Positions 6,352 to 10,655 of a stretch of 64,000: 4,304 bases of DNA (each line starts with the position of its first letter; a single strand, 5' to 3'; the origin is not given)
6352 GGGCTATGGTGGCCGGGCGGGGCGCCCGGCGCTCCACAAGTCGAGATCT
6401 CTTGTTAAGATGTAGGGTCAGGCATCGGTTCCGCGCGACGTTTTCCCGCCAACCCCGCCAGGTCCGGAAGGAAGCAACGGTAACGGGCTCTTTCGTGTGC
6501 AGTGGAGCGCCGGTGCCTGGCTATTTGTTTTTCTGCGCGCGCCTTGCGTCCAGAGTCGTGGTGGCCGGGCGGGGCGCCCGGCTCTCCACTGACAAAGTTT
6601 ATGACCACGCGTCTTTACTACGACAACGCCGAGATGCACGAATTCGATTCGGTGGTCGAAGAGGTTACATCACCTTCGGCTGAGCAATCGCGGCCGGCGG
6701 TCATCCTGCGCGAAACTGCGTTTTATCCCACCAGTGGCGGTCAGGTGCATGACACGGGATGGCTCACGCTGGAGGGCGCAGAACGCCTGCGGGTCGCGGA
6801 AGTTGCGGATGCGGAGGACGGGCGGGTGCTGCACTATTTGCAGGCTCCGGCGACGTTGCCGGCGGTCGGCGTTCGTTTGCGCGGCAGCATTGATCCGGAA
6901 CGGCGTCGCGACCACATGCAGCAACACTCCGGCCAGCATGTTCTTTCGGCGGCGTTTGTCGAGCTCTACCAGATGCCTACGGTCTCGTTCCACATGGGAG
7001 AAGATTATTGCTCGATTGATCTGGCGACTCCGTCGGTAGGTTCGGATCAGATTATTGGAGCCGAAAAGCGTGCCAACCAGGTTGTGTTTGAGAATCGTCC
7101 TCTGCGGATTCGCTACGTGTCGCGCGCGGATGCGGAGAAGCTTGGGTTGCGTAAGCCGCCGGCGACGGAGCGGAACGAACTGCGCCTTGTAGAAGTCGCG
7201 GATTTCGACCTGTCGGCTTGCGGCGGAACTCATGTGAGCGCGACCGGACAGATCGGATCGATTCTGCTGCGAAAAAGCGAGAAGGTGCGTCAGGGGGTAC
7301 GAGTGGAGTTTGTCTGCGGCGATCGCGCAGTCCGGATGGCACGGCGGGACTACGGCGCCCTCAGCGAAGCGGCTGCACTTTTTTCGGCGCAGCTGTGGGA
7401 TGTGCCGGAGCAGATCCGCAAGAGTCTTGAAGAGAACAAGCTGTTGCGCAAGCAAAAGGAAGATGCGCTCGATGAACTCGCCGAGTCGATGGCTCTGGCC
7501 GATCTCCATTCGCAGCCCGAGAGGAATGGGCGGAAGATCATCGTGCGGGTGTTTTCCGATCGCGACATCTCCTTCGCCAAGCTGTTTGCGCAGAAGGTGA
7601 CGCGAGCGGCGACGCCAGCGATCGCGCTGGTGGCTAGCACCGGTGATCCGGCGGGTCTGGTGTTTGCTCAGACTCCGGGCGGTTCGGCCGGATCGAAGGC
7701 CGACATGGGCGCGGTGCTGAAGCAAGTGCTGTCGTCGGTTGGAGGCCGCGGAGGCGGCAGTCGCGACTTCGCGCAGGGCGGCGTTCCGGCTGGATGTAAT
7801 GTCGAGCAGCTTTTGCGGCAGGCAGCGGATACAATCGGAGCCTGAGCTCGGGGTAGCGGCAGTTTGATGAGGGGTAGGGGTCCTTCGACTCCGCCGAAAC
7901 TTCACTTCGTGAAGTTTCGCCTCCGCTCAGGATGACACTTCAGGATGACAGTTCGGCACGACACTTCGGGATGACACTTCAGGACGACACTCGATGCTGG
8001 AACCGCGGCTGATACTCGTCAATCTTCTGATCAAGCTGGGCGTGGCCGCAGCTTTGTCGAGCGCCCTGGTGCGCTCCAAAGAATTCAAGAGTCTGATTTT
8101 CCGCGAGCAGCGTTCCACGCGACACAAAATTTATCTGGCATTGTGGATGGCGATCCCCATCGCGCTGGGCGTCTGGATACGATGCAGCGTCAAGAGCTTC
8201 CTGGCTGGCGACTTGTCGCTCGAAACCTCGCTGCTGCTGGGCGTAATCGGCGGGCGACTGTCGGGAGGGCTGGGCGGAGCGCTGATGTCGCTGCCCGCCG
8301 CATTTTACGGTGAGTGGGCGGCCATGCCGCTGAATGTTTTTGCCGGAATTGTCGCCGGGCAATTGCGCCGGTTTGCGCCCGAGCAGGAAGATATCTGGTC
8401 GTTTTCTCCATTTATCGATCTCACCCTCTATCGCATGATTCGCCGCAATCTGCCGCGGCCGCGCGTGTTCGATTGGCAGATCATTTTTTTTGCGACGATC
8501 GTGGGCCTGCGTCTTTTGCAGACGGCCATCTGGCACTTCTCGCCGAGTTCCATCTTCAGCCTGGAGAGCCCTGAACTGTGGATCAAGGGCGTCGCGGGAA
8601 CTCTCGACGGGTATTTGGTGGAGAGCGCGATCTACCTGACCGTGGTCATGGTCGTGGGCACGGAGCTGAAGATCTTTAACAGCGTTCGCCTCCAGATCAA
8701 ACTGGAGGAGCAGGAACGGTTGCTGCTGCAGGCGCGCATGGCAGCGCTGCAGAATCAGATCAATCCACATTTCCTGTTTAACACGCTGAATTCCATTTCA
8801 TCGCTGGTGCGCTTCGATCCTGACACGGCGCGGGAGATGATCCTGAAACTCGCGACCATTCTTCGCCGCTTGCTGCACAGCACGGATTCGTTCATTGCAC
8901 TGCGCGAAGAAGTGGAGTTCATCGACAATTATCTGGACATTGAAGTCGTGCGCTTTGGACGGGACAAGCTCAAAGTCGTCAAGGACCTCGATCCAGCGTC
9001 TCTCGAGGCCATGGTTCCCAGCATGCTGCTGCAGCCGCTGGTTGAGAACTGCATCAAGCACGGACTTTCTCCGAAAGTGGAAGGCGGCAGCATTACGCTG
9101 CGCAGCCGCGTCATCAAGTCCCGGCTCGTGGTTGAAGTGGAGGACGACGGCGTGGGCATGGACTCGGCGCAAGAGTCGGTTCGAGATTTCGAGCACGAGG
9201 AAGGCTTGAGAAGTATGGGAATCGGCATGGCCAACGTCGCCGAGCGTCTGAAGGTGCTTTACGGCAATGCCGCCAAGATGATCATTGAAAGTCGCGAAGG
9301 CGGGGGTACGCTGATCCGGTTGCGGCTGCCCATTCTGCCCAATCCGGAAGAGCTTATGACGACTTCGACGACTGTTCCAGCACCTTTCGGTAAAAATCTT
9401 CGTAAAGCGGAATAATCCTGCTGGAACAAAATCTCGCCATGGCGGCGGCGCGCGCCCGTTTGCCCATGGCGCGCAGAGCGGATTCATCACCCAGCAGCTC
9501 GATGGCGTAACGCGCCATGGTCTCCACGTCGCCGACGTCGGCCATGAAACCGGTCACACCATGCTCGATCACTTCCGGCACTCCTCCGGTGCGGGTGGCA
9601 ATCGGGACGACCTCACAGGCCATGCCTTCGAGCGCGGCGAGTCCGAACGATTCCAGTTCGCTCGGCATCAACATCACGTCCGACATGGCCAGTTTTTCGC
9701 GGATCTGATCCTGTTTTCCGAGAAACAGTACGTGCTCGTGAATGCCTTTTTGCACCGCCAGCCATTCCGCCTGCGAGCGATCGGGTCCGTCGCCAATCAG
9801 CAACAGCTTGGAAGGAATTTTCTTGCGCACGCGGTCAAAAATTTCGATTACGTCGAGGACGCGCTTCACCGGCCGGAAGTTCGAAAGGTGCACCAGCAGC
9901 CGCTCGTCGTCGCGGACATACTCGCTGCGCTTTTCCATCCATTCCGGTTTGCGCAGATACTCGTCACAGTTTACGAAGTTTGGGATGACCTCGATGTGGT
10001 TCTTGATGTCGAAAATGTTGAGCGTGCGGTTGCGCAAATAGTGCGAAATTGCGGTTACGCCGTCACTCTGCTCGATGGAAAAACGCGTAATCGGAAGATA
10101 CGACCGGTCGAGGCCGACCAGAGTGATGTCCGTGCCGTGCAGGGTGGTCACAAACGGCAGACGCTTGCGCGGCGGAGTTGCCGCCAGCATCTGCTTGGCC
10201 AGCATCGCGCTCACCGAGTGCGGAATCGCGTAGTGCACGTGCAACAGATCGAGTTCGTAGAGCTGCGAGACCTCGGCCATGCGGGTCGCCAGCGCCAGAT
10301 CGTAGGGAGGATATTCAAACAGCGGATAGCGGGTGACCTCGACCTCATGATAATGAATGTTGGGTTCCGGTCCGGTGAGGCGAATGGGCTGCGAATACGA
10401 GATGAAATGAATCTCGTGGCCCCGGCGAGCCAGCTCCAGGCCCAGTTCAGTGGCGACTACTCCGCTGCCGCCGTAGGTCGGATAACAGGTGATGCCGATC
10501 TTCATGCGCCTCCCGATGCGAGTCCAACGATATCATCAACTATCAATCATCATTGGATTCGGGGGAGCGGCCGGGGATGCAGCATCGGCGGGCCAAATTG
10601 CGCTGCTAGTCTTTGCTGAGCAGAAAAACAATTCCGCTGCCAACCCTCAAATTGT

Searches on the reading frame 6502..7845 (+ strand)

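Call 22: search_protein_families(library=ncbifam, proteins=[window:6502-7845:+], max_evalue=0.00001)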
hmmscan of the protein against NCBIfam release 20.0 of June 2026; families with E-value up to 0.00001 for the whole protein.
window:6502-7845:+ (447 aa): 3 families
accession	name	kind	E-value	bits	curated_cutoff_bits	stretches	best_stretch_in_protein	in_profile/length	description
TIGR03683.1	A-tRNA_syn_arch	equivalog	1e-59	202.7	744.7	1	35-444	501-900/902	alanine--tRNA ligase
TIGR00344.1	alaS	equivalog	3.2e-49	167.9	457.05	1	38-427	452-846/847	alanine--tRNA ligase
NF040865.1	a_tRNA_ed_AlaXM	equivalog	5.3e-47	160.5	300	1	35-270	1-231/234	alanyl-tRNA editing protein AlaXM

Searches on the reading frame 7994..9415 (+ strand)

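Call 22: search_protein_families(library=ncbifam, proteins=[window:7994-9415:+], max_evalue=0.00001)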
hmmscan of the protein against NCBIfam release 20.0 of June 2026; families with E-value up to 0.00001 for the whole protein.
window:7994-9415:+ (473 aa): 1 family
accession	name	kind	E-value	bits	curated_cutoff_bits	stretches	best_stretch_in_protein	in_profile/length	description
TIGR02916.1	PEP_his_kin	equivalog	8.4e-06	24.6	300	0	336-446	570-679/679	XrtA/PEP-CTERM system histidine kinase PrsK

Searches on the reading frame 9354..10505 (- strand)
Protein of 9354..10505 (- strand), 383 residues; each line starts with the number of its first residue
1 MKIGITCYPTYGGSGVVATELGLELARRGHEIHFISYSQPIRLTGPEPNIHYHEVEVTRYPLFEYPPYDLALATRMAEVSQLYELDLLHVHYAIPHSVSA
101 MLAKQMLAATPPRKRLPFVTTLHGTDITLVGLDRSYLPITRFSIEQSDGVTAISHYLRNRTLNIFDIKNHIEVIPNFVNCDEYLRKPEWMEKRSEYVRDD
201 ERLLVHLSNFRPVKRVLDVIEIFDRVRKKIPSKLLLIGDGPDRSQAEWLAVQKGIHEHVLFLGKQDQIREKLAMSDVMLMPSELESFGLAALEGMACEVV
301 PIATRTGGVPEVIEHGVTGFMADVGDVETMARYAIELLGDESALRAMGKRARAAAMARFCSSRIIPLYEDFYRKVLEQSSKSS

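Call 22: search_protein_families(library=ncbifam, proteins=[window:9354-10505:-], max_evalue=0.00001)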
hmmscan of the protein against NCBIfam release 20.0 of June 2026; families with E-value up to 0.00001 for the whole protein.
window:9354-10505:- (383 aa): 36 families (the best 25 are shown)
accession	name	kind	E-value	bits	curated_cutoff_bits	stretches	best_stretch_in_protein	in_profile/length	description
TIGR03999.1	thiol_BshA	equivalog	6.2e-170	565.1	273.7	1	1-376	1-374/375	N-acetyl-alpha-D-glucosaminyl L-malate synthase BshA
TIGR03088.1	stp2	hypoth_equivalog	6.5e-29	101.1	409.05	1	123-376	112-374/374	TIGR03088 family PEP-CTERM/XrtA system glycosyltransferase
NF041876.1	EPS_EpsE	equivalog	7.1e-26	91.4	400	1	70-363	99-384/389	exopolysaccharide biosynthesis GT4 family glycosyltransferase EpsE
TIGR02149.1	glgA_Coryne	subfamily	1.6e-20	73.6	302.4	1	138-376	136-391/391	glycogen synthase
NF047684.1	TeichurnBiosyTuaC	equivalog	6.3e-20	71.4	550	1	83-315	107-330/391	teichuronic acid biosynthesis protein TuaC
NF038229.1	Glyco4_Geo_Pelo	equivalog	3.2e-19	69.1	400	1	98-376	62-337/338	GPMC system family 4 glycosyltransferase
TIGR04157.1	glyco_rSAM_CFB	subfamily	4.5e-18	65.4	400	1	144-355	167-389/406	TIGR04157 family glycosyltransferase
TIGR04063.1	stp3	hypoth_equivalog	2.2e-17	63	442.05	1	143-376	154-396/397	TIGR04063 family PEP-CTERM/XrtA system glycosyltransferase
NF047880.1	glyco_SdgA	exception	2.6e-17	62.5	800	1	113-354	236-470/488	serine-aspartate repeat adhesin O-glycosyltransferase SdgA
NF053787.1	GlcN_PG_synth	equivalog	2e-16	59.8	480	1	148-376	145-360/361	N-acetylglucosaminyl phosphatidylglycerol synthase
TIGR03449.1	mycothiol_MshA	equivalog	1.2e-14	54.1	462.5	1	246-356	273-385/406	D-inositol-3-phosphate glycosyltransferase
NF038255.1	exopoly_VpsD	equivalog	2.2e-14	53.1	300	1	142-376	152-380/381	VpsD family glycosyltransferase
NF001901.0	PRK00654.1-5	equivalog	3.8e-14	52.1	649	1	235-380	349-496/502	glycogen synthase GlgA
TIGR04047.1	MSMEG_0565_glyc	hypoth_equivalog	6.1e-13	48.6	259.85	1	3-343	2-344/373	MSMEG_0565 family glycosyltransferase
TIGR02095.1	glgA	subfamily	9e-13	47.7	328.45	1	198-373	291-475/477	glycogen/starch synthase, ADP-glucose type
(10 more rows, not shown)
